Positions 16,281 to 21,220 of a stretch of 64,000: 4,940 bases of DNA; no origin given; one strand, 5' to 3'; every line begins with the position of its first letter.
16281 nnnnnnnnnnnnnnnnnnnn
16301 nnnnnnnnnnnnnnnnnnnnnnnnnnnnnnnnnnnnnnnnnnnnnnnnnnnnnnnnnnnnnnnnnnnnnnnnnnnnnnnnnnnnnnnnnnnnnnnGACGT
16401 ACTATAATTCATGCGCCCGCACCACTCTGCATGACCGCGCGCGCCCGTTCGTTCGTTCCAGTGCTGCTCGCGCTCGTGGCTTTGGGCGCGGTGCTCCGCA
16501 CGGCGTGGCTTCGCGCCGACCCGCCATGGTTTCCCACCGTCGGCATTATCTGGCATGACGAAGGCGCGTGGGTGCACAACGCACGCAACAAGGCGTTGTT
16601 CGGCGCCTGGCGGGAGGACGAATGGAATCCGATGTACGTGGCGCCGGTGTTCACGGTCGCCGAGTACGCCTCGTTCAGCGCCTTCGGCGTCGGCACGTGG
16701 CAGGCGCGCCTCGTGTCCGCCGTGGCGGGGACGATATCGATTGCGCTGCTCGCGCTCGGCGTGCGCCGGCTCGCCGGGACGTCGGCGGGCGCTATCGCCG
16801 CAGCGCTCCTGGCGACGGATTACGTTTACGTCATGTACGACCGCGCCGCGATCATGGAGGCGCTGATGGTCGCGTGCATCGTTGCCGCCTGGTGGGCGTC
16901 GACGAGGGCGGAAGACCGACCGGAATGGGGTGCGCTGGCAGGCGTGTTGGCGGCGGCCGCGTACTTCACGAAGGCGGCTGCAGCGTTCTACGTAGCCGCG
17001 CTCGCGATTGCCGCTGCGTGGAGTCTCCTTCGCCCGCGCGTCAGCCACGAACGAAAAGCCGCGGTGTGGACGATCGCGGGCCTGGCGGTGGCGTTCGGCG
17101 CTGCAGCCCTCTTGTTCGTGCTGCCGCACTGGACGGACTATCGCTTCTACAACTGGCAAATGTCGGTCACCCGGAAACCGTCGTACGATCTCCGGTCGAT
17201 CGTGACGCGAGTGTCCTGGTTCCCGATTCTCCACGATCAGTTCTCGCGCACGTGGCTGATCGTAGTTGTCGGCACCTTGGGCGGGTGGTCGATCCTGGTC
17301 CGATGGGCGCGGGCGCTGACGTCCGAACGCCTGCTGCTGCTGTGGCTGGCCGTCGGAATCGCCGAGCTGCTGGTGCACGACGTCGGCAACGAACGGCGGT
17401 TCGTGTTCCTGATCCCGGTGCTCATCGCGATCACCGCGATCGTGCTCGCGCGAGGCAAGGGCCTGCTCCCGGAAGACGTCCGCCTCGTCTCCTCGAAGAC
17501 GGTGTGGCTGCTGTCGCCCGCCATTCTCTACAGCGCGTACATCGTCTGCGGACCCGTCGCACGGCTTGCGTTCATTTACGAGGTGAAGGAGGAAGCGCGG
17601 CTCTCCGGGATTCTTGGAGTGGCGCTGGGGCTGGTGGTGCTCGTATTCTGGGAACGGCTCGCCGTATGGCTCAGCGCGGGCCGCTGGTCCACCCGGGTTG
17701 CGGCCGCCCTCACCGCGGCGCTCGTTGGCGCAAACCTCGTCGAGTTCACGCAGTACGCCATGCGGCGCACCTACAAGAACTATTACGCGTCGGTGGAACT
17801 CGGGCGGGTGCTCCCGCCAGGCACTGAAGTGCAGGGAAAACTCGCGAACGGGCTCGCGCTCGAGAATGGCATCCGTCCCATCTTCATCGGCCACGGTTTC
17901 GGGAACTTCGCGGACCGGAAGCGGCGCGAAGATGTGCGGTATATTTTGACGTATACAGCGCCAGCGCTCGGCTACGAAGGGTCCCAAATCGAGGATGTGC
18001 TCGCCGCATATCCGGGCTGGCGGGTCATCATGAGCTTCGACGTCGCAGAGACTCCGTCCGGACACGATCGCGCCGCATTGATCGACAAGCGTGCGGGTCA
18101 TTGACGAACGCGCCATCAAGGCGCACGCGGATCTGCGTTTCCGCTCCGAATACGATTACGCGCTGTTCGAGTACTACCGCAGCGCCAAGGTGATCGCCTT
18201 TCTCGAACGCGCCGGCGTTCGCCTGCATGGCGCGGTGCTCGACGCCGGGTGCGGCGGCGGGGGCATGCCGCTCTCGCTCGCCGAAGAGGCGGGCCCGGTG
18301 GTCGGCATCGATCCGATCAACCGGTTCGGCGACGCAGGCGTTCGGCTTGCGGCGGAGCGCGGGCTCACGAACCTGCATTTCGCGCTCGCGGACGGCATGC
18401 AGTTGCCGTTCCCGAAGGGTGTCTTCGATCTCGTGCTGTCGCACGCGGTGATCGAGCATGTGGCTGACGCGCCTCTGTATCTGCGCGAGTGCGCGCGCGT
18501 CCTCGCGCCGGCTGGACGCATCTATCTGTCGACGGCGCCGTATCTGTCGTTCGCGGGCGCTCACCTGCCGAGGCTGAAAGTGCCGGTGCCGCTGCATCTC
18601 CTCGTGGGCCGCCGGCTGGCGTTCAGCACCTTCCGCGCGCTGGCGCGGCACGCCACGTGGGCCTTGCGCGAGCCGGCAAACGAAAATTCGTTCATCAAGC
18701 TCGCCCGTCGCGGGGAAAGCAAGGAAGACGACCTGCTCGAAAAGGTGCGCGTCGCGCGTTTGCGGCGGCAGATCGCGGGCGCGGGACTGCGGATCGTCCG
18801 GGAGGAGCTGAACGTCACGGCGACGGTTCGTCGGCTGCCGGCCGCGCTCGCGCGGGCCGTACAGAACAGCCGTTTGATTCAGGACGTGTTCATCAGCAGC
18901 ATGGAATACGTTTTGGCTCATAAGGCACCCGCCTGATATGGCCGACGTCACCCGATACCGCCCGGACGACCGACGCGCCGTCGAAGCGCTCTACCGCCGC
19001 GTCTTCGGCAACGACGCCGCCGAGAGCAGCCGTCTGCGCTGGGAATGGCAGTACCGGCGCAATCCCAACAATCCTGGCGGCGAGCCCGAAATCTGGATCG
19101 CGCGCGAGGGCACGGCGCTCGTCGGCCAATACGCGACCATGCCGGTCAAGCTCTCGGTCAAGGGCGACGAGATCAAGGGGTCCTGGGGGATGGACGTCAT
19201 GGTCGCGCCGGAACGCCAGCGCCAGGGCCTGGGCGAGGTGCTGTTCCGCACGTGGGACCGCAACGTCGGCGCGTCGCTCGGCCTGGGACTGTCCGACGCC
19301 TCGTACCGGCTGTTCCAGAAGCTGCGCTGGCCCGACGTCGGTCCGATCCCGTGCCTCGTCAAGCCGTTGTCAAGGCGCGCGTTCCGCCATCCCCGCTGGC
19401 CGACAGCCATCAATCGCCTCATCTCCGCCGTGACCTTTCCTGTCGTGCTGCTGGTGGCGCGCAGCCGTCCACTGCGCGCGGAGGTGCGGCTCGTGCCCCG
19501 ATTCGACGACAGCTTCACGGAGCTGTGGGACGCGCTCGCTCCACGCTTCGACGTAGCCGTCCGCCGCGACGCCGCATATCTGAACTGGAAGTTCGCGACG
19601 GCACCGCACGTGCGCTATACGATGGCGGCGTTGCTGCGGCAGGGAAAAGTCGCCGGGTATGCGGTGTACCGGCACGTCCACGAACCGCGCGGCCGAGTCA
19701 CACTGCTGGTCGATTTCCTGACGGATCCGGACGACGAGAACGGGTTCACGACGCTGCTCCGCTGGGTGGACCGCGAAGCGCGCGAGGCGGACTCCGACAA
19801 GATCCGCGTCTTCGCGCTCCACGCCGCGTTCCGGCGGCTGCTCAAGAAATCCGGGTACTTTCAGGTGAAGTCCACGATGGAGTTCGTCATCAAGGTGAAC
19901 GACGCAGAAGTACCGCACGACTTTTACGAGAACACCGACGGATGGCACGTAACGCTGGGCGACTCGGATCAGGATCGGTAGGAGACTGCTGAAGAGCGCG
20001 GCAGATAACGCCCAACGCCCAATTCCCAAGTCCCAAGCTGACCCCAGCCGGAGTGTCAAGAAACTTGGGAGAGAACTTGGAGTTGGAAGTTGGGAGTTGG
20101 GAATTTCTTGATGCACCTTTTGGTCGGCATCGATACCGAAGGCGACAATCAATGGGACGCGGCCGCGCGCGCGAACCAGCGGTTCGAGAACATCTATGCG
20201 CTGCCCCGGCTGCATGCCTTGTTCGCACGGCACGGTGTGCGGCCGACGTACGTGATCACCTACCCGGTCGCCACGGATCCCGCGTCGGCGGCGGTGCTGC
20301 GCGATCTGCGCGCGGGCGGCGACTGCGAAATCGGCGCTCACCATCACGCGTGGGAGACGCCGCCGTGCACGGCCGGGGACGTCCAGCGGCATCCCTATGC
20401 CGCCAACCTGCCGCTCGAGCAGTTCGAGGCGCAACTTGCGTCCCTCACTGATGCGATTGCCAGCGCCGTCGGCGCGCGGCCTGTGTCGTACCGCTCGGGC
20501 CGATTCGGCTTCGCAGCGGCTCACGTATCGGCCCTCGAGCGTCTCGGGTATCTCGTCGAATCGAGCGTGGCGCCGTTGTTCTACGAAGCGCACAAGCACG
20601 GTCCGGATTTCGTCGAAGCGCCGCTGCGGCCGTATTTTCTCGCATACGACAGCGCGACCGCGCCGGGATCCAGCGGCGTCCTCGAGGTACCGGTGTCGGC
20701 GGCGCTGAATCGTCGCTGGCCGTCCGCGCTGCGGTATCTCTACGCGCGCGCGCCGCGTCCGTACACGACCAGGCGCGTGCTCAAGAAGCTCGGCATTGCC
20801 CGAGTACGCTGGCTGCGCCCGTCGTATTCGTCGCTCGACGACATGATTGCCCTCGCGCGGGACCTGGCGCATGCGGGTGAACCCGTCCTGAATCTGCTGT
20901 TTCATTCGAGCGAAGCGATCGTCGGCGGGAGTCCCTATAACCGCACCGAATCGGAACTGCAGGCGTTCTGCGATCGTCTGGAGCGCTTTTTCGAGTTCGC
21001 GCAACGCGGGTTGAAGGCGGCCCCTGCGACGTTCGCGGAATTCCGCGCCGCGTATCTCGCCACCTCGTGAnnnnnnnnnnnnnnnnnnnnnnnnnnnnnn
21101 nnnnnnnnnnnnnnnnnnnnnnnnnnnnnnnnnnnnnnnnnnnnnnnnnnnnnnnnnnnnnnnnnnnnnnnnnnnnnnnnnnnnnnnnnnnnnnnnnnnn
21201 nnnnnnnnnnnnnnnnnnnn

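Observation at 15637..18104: Divergent Ppm1/Dpm1-like synthase and GT39/PMT-like transferase: a candidate periplasmic protein O-glycosylation core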

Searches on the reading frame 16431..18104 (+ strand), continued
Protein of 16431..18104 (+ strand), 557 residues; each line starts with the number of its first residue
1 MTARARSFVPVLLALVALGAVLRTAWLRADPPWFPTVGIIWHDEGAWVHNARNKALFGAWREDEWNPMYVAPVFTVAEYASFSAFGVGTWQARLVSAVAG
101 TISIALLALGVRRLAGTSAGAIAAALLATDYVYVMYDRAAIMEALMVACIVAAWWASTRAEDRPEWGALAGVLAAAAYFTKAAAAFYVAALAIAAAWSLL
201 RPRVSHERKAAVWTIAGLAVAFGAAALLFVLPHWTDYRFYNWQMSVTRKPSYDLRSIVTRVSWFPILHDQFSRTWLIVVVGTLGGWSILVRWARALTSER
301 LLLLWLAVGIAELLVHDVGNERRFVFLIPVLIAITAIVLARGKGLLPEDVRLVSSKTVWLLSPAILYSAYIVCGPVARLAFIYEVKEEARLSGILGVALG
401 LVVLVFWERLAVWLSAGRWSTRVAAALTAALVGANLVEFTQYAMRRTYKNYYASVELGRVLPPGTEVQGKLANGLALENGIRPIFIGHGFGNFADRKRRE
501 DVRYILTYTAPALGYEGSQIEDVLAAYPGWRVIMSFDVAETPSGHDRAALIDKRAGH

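Call 70: find_encoding_contigs(protein=P0142, flank=10000, max_places=2)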
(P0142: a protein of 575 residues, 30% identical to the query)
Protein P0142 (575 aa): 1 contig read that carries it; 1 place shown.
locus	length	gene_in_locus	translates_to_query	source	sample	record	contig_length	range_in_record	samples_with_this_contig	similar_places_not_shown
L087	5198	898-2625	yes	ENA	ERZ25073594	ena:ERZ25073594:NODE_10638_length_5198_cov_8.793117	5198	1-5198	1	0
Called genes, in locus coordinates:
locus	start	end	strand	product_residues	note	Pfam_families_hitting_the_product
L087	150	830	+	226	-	PF01209:Ubie_methyltran, PF13489:Methyltransf_23, PF07021:MetW, PF13847:Methyltransf_31, PF08241:Methyltransf_11, PF08242:Methyltransf_12, PF13649:Methyltransf_25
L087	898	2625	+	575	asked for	PF02366:PMT, PF13231:PMT_2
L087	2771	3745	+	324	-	PF13489:Methyltransf_23, PF07021:MetW, PF08241:Methyltransf_11, PF08242:Methyltransf_12, PF13649:Methyltransf_25, PF13847:Methyltransf_31 (weak)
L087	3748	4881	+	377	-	PF02350:Epimerase_2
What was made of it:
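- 18091..18936 (+): SAM-dependent methyltransferase. Its start overlaps the GT-C stop by 14 nt. A methyltransferase also follows the 30%-identical relative P0142 (call 70).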

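Call 71: find_encoding_contigs(protein=P0165, flank=10000, max_places=2)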
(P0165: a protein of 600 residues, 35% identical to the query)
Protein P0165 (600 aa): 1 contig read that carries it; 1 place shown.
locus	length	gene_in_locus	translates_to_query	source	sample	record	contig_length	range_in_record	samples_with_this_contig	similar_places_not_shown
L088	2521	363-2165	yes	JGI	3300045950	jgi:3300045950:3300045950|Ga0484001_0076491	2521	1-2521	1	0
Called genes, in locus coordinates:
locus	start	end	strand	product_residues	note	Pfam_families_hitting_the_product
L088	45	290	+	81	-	-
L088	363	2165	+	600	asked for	PF02366:PMT, PF13231:PMT_2 (weak)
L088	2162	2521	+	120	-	?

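Call 72: find_encoding_contigs(protein=P0153, flank=10000, max_places=2)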
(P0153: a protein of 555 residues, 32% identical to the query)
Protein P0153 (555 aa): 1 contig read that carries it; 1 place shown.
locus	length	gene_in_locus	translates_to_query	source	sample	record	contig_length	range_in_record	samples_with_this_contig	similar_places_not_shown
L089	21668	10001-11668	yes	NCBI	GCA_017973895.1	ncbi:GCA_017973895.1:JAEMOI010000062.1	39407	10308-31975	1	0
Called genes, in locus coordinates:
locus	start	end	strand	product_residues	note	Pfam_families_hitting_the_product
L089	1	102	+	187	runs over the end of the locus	PF00117:GATase, PF07722:Peptidase_C26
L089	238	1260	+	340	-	PF02885:Glycos_trans_3N, PF00591:Glycos_transf_3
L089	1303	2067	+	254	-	PF00218:IGPS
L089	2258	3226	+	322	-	PF01041:DegT_DnrJ_EryC1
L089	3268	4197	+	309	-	PF01073:3Beta_HSD, PF01370:Epimerase, PF02719:Polysacc_synt_2, PF04321:RmlD_sub_bind, PF13460:NAD_binding_10, PF16363:GDP_Man_Dehyd, PF07993:NAD_binding_4, PF02719:Polysacc_synt_2, +1 more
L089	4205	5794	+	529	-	PF02310:B12-binding, PF04055:Radical_SAM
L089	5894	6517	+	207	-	PF00535:Glycos_transf_2, PF10111:Glyco_tranf_2_2 (faint)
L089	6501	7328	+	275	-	PF03102:NeuB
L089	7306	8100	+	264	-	PF02348:CTP_transf_3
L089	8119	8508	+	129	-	-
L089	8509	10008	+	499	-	PF04464:Glyphos_transf, PF02350:Epimerase_2 (faint)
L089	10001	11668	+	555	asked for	PF02366:PMT (weak), PF13231:PMT_2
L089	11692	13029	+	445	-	PF00483:NTP_transferase, PF12804:NTP_transf_3 (weak), PF08645:PNK3P (faint), PF00702:Hydrolase (weak), PF13242:Hydrolase_like, PF13419:HAD_2 (weak)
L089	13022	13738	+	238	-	PF00923:TAL_FSA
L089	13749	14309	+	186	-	PF13580:SIS_2, PF01380:SIS (faint)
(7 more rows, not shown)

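Call 73: find_encoding_contigs(protein=P0203, flank=10000, max_places=2)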
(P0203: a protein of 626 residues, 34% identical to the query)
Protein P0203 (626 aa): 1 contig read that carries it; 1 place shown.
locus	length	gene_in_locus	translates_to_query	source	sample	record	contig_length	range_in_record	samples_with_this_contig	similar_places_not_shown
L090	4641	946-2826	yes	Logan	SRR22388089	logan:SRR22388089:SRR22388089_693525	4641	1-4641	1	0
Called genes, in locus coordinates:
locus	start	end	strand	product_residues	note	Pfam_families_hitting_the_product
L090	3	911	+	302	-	?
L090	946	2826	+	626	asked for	PF02366:PMT (weak), PF13231:PMT_2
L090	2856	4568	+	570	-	PF13231:PMT_2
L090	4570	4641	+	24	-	?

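Call 74: find_encoding_contigs(protein=P0149, flank=10000, max_places=2)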
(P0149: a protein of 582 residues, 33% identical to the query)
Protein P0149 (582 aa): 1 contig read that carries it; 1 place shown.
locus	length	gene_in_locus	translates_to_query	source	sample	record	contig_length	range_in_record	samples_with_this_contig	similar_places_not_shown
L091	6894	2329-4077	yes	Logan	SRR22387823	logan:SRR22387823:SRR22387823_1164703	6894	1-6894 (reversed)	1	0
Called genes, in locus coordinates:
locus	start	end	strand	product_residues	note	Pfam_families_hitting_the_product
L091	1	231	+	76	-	?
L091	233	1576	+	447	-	PF00501:AMP-binding, PF13193:AMP-binding_C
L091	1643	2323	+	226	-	PF01209:Ubie_methyltran (faint), PF13489:Methyltransf_23 (weak), PF13649:Methyltransf_25, PF13847:Methyltransf_31, PF08241:Methyltransf_11, PF08242:Methyltransf_12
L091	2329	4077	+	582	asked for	PF02366:PMT, PF13231:PMT_2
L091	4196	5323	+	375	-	PF13439:Glyco_transf_4, PF13579:Glyco_trans_4_4, PF20706:GT4-conflict, PF00534:Glycos_transf_1, PF13692:Glyco_trans_1_4, PF13524:Glyco_trans_1_2 (weak)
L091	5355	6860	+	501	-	PF01943:Polysacc_synt, PF13440:Polysacc_synt_3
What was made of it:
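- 30-33%-identical relatives lie among methyltransferases, GT4, Wzx, NeuB/CMP-sugar, TagF-like, heptose and B12-rSAM genes (calls 70-74). Distant relatives sit in polysaccharide clusters (calls 70-74).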

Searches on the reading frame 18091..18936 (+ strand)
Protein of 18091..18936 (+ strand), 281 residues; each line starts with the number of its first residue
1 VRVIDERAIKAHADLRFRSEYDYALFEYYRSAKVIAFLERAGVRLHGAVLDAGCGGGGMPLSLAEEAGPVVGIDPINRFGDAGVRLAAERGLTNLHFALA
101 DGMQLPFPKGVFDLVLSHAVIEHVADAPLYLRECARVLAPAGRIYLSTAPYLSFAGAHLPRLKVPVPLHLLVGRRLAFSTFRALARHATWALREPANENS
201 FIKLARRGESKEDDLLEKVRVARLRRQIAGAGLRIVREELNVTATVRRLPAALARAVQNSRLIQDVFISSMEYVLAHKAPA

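Call 3: search_protein_families(library=pfam, proteins=[window:18091-18936:+], max_evalue=0.01)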
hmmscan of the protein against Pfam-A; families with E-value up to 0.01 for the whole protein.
window:18091-18936:+ (281 aa): 8 families
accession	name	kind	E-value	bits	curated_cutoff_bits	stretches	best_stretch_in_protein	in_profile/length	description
PF08241.18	Methyltransf_11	-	9.5e-20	71.5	21.2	1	50-145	1-94/95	Methyltransferase domain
PF13649.12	Methyltransf_25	-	4.1e-17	63.1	27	1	49-142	1-97/97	Methyltransferase domain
PF13847.12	Methyltransf_31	-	1.3e-15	57.8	27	1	48-149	6-112/145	Methyltransferase domain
PF13489.12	Methyltransf_23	-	1.2e-14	54.9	27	1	28-150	3-120/164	Methyltransferase domain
PF08242.18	Methyltransf_12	-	2.6e-10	41.3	30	1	50-144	1-98/98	Methyltransferase domain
PF01209.24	Ubie_methyltran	-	1.1e-09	38.5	20.1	1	40-146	42-151/233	ubiE/COQ5 methyltransferase family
PF03141.22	Methyltransf_29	-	5.3e-07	29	23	1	48-150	120-221/506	Putative S-adenosyl-L-methionine-dependent methyltransferase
PF08003.17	Methyltransf_9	-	0.002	17.6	23.8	1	48-147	118-218/315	Protein of unknown function (DUF1698)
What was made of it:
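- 18091..18936 (+): Methyltransf_11, E=1e-19 (call 3).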

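Call 4: search_protein_families(library=ncbifam, proteins=[window:18091-18936:+], max_evalue=0.01)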
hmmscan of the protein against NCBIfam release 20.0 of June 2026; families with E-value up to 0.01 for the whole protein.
window:18091-18936:+ (281 aa): 40 families (the best 25 are shown)
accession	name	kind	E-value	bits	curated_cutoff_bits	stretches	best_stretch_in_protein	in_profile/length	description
NF045667.1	MTase_DVU1556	equivalog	1.9e-15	56.9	155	1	38-147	15-120/213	DVU_1556 family methyltransferase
TIGR01983.1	UbiG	equivalog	4.4e-14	52.3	102.95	1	48-148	52-153/228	bifunctional 2-polyprenyl-6-hydroxyphenol methylase/3-demethylubiquinol 3-O-methyltransferase UbiG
NF047649.1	MTase_UXPK_star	exception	4.6e-13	48.8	460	1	47-147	79-182/283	methyltransferase/UXPK-star double selenoprotein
NF041536.1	ArsM_DUF2284_UU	exception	6.3e-12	44.6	575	1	48-147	79-181/459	arsenite methyltransferase/DUF2284 domain selenoprotein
NF041537.1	ArsM_AhpD_UU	exception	8e-12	44.6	510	1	48-146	79-180/345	arsenite methyltransferase/AhpD domain selenoprotein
NF008823.0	PRK11873.1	subfamily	1e-10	41.6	263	1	47-147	79-182/272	arsenite methyltransferase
NF007610.0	PRK10258.1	equivalog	2.1e-09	37.1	342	1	4-149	4-141/251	malonyl-ACP O-methyltransferase BioC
TIGR01934.1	MenG_MenH_UbiE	subfamily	8.5e-09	35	158.35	1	38-146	32-141/223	ubiquinone/menaquinone biosynthesis methyltransferase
TIGR02072.1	BioC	equivalog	1.7e-08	34.6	184.95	1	35-149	24-135/244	malonyl-ACP O-methyltransferase BioC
NF001243.0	PRK00216.1-4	equivalog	2.6e-08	33.5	235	1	41-144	43-149/237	demethylmenaquinone methyltransferase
TIGR02752.1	MenG_heptapren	equivalog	3.7e-08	33.2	419.85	1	42-144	42-147/231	demethylmenaquinone methyltransferase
NF045825.1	FAmtase_mtf2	equivalog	4.7e-08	32.6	400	1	48-190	61-201/248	fatty-acid O-methyltransferase Mtf2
NF043040.1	corrin_prot_MT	hypoth_equivalog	5.3e-08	32.5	180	1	47-146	43-147/216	corrinoid protein-associated methyltransferase CpaM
NF001240.0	PRK00216.1-1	equivalog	7.8e-08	31.7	378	1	38-145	56-167/251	bifunctional demethylmenaquinone methyltransferase/2-methoxy-6-polyprenyl-1,4-benzoquinol methylase UbiE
NF001244.0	PRK00216.1-5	equivalog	2.2e-07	30.4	216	1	42-144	45-151/236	bifunctional demethylmenaquinone methyltransferase/2-methoxy-6-polyprenyl-1,4-benzoquinol methylase UbiE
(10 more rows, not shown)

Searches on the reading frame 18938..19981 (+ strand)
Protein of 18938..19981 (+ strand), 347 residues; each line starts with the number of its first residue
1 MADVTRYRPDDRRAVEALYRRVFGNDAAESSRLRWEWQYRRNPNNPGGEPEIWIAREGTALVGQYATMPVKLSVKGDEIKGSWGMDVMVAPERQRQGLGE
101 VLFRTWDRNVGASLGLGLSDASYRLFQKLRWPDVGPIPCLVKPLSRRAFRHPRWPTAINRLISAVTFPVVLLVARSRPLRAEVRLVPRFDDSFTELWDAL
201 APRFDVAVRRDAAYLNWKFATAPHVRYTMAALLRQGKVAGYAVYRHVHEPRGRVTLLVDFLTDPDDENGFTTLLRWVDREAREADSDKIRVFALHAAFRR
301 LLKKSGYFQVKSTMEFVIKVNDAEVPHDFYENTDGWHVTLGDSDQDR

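Call 3: search_protein_families(library=pfam, proteins=[window:18938-19981:+], max_evalue=0.01)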
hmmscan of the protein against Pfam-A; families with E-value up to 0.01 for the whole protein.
window:18938-19981:+ (347 aa): 3 families
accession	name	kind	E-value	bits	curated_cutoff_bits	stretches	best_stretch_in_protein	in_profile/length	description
PF13527.13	Acetyltransf_9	-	8.4e-10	39.2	25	1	5-104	3-95/127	Acetyltransferase (GNAT) domain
PF00583.31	Acetyltransf_1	-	1.5e-05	25.7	20.7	0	36-104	25-82/116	Acetyltransferase (GNAT) family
PF13508.13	Acetyltransf_7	-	0.00035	21.3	27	1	51-112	4-62/84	Acetyltransferase (GNAT) domain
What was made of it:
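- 18938..19981 (+): GNAT-type acyltransferase (Acetyltransf_9). E=8e-10 (call 3).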

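Call 4: search_protein_families(library=ncbifam, proteins=[window:18938-19981:+], max_evalue=0.01)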
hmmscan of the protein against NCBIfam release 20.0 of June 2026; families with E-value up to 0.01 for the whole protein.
window:18938-19981:+ (347 aa): 0 families

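Call 60: search_solved_structures(query=window:18938-19981:+, max_evalue=1)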
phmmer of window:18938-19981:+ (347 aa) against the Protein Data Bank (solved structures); distinct sequences matched with E-value up to 1: 1.
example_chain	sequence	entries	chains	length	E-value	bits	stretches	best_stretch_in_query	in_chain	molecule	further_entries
7b5h_AD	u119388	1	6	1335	0.5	13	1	253-309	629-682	All3315 protein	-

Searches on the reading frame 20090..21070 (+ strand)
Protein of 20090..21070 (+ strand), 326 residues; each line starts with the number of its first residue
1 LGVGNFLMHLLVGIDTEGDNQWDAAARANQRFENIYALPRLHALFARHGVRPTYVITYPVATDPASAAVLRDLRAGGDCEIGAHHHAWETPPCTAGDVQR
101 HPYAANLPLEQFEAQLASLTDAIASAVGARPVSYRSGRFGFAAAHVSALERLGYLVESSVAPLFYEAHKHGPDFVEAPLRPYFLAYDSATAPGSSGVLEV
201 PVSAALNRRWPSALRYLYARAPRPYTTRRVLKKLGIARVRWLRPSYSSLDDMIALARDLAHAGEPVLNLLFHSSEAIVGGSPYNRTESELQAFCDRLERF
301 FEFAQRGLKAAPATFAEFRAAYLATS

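Call 13: search_protein_families(library=pfam, proteins=[window:20090-21070:+], max_evalue=0.01)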
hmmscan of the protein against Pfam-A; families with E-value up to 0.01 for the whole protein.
window:20090-21070:+ (326 aa): 1 family
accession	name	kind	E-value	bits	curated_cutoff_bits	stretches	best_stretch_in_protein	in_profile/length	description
PF01522.26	Polysacc_deac_1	-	2e-06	28.2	23.1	1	39-154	22-121/124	Polysaccharide deacetylase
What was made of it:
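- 20090..21070 (+): CE4-like polysaccharide deacetylase with no signal peptide. PF01522, E=2e-6, above the cut-off (call 13).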

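Call 49: search_protein_families(library=ncbifam, proteins=[window:20090-21070:+], max_evalue=0.00001)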
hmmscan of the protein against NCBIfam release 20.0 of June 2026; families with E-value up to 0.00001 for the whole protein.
window:20090-21070:+ (326 aa): 0 families

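Call 59: search_solved_structures(query=window:20090-21070:+, max_evalue=1)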
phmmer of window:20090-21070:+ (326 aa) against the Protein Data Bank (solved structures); distinct sequences matched with E-value up to 1: 2.
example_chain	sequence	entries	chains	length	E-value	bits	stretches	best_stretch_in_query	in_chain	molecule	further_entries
8so5_G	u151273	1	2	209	0.0092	19.1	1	69-140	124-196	Protein related to penicillin acylase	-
4yf9_A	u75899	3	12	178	0.16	15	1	69-108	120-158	Protein related to penicillin acylase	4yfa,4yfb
